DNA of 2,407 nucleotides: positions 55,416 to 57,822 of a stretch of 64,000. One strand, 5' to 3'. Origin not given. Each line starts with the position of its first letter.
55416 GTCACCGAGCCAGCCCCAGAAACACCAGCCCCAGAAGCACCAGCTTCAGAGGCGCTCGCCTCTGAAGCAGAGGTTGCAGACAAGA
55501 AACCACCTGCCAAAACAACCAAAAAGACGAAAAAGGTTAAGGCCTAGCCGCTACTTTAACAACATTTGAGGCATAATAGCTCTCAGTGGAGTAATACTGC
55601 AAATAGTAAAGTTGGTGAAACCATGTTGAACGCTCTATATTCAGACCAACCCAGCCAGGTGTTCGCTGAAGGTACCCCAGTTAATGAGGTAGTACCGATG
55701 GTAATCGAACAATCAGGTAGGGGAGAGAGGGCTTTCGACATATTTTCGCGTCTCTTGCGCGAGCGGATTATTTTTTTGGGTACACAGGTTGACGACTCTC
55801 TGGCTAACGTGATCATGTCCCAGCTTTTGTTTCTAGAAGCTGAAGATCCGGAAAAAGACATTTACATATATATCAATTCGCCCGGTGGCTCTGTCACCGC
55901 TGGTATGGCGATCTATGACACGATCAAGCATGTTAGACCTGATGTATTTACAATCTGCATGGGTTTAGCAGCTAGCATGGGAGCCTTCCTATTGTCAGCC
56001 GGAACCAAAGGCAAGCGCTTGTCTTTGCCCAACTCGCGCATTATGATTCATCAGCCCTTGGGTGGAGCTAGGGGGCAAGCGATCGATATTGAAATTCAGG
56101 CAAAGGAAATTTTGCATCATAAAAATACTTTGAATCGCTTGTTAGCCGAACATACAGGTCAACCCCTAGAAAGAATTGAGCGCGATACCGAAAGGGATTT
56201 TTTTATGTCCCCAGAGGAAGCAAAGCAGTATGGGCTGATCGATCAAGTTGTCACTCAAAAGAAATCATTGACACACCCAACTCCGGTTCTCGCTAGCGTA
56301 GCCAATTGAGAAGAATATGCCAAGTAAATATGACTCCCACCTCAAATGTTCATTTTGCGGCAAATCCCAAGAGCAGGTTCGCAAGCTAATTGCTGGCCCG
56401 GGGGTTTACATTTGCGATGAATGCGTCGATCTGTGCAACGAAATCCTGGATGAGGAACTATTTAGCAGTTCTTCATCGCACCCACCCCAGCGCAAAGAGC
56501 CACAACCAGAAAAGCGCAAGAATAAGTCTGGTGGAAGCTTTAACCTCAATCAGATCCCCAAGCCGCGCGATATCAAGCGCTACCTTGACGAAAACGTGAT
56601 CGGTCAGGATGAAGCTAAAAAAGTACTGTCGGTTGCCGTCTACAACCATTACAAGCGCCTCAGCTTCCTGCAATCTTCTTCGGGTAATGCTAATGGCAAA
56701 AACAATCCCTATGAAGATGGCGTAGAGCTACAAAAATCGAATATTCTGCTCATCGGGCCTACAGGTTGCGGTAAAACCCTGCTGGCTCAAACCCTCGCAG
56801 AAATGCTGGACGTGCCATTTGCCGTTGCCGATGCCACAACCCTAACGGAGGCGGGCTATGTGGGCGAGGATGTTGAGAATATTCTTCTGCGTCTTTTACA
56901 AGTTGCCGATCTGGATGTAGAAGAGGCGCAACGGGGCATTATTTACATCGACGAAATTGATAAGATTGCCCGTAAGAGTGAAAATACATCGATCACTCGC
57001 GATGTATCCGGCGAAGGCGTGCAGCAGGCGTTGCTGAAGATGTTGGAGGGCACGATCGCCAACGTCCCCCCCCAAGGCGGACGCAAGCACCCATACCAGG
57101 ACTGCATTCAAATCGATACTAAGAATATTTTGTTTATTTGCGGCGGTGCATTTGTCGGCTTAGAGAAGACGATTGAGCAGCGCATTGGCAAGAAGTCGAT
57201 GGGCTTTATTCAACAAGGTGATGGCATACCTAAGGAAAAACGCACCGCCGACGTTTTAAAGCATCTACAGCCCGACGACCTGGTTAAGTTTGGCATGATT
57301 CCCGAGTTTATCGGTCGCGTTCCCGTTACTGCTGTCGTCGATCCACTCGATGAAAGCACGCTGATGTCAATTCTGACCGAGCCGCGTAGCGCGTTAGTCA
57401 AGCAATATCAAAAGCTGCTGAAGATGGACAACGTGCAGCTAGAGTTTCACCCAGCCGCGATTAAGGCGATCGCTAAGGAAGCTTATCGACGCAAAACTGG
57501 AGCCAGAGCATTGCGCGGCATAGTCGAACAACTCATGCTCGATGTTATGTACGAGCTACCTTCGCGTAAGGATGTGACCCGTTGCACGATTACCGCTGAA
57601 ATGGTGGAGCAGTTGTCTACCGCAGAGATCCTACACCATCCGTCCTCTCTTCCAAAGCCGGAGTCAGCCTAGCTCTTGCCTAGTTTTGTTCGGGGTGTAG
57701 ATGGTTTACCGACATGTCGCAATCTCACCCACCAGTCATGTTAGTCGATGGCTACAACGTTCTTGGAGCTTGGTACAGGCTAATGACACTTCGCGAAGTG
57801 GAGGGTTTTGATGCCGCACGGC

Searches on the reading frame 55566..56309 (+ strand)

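Call 36: search_protein_families(library=ncbifam, proteins=[window:55566-56309:+], max_evalue=0.00001)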
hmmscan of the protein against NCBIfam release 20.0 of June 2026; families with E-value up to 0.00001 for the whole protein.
window:55566-56309:+ (247 aa): 10 families
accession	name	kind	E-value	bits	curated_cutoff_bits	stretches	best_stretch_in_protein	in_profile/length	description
TIGR00493.1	clpP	equivalog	1.1e-103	345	308.6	1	41-230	2-191/192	ATP-dependent Clp endopeptidase proteolytic subunit ClpP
NF001368.0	PRK00277.1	subfamily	1.5e-101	338.4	249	1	40-234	6-200/203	ATP-dependent Clp protease proteolytic subunit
NF009203.0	PRK12551.1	equivalog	6.2e-97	323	359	1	43-232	2-191/196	ATP-dependent Clp protease proteolytic subunit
NF009205.0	PRK12553.1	subfamily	2.1e-85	285.6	228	1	40-236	11-209/211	ATP-dependent Clp protease proteolytic subunit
NF011090.0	PRK14513.1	equivalog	6.3e-80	267.8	347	1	42-234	3-195/201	ATP-dependent Clp protease proteolytic subunit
NF011091.0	PRK14514.1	equivalog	1.5e-76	256.9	361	1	42-233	30-221/221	ATP-dependent Clp endopeptidase proteolytic subunit ClpP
NF009204.0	PRK12552.1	equivalog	2.6e-62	210.1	263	1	58-239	22-222/225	ATP-dependent Clp protease proteolytic subunit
NF011089.0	PRK14512.1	equivalog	1.7e-57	194.4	251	1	59-236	21-198/200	ATP-dependent Clp protease proteolytic subunit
NF045540.1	scaf_prot_MCP1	exception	1.9e-26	93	475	1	90-235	24-167/652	ClpP-like prohead protease/major capsid protein fusion protein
NF045542.1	Clp_rel_HeadMat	equivalog_domain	3.7e-24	85.5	120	1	92-228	30-165/165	head maturation protease, ClpP-related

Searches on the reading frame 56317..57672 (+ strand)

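Call 36: search_protein_families(library=ncbifam, proteins=[window:56317-57672:+], max_evalue=0.00001)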
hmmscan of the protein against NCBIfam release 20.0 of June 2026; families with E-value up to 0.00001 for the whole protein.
window:56317-57672:+ (451 aa): 20 families
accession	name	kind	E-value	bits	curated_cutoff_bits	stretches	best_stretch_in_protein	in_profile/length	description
TIGR00382.1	clpX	equivalog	2.4e-203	675.7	370.75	1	4-438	4-413/414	ATP-dependent protease ATP-binding subunit ClpX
NF003745.1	PRK05342.1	equivalog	9.5e-200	663.8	359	1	6-439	3-408/418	ATP-dependent Clp protease ATP-binding subunit ClpX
TIGR00390.1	hslU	equivalog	1.5e-57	195.5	362.45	3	83-197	3-104/441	ATP-dependent protease ATPase subunit HslU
TIGR02639.1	ClpA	equivalog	4.3e-13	48.4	993.15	1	321-410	629-714/734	ATP-dependent Clp protease ATP-binding subunit ClpA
NF041006.2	cell_div_CdvC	equivalog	1.4e-10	40.7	650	1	142-219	136-212/370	cell division protein CdvC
TIGR01243.1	CDC48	subfamily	2.1e-10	39.5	802.65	1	135-238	208-302/733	CDC48 family AAA ATPase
TIGR03346.1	chaperone_ClpB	equivalog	4.8e-10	38.4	1232.1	0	321-409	740-824/853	ATP-dependent chaperone ClpB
NF003069.1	PRK03992.1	subfamily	5.2e-10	39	500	1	141-242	166-258/379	proteasome-activating nucleotidase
TIGR01242.2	TIGR01242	subfamily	1.4e-09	37.5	500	1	142-243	150-242/362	proteasome-activating nucleotidase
NF047748.1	PrtsmActNtasePan1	equivalog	2.3e-08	33.5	750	1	140-243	182-276/405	proteasome-activating nucleotidase Pan1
NF003229.0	PRK04195.1-5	equivalog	4e-08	32.4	280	1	92-226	17-124/413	replication factor C large subunit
NF047747.1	PrtsmActNtasePan2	equivalog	5.2e-08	32.5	700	1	140-243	185-279/397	proteasome-activating nucleotidase Pan2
TIGR03345.1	VI_ClpV1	equivalog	9.5e-08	30.8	884.95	0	308-410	734-830/852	type VI secretion system ATPase TssH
TIGR01241.2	FtsH_fam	equivalog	5.6e-07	28.7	600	1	143-224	198-273/598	ATP-dependent zinc metalloprotease FtsH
NF042959.1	IteA_antiphage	equivalog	5.9e-07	29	510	1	133-223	119-201/367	anti-phage ATPase IteA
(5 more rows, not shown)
